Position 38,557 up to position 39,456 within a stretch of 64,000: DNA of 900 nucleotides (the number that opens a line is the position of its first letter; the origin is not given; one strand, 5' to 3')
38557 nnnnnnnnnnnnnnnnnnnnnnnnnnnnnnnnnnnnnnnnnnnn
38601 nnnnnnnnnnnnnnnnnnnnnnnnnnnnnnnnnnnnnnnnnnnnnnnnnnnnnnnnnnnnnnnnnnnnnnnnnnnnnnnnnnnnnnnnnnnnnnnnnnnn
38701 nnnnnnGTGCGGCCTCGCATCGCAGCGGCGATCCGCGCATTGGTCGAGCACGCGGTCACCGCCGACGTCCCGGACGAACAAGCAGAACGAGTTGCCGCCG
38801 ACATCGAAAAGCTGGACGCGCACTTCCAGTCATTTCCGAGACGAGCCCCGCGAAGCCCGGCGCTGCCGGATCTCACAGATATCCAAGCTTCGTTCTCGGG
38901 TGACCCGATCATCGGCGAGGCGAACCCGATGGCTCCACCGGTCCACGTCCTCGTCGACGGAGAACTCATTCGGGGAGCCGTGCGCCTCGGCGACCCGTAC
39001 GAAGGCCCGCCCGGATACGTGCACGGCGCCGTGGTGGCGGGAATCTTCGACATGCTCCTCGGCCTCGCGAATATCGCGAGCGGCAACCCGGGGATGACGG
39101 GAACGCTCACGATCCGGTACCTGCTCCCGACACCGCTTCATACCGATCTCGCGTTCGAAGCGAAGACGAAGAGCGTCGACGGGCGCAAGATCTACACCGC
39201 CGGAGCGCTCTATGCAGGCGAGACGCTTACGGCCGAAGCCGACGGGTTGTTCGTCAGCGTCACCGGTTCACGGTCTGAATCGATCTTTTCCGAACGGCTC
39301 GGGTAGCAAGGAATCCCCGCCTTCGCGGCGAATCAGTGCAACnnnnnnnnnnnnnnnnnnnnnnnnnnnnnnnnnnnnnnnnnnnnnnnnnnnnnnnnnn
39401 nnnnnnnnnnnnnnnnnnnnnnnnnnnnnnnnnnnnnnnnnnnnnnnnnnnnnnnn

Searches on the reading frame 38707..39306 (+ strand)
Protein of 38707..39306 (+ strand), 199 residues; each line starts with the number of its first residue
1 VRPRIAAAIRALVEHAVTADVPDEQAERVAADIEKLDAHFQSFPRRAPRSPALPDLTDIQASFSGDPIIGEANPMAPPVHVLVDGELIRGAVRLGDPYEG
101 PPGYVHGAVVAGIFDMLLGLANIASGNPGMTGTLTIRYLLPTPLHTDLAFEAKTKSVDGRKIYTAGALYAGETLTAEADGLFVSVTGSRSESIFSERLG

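Call 15: search_protein_families(library=pfam, proteins=[window:38707-39306:+], max_evalue=0.00001)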
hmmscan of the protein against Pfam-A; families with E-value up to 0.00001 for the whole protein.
window:38707-39306:+ (199 aa): 0 families

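Call 38: search_protein_families(library=pfam, proteins=[window:38707-39306:+], max_evalue=0.01)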
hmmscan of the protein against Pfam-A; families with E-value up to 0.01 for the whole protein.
window:38707-39306:+ (199 aa): 2 families
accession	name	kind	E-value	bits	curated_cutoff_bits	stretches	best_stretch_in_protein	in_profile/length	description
PF03061.28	4HBT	-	0.00014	22.5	20.6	1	103-173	2-75/79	Thioesterase superfamily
PF11634.13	IPI_T4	-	0.0021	18.5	25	0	78-98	18-38/76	Nuclease inhibitor from bacteriophage T4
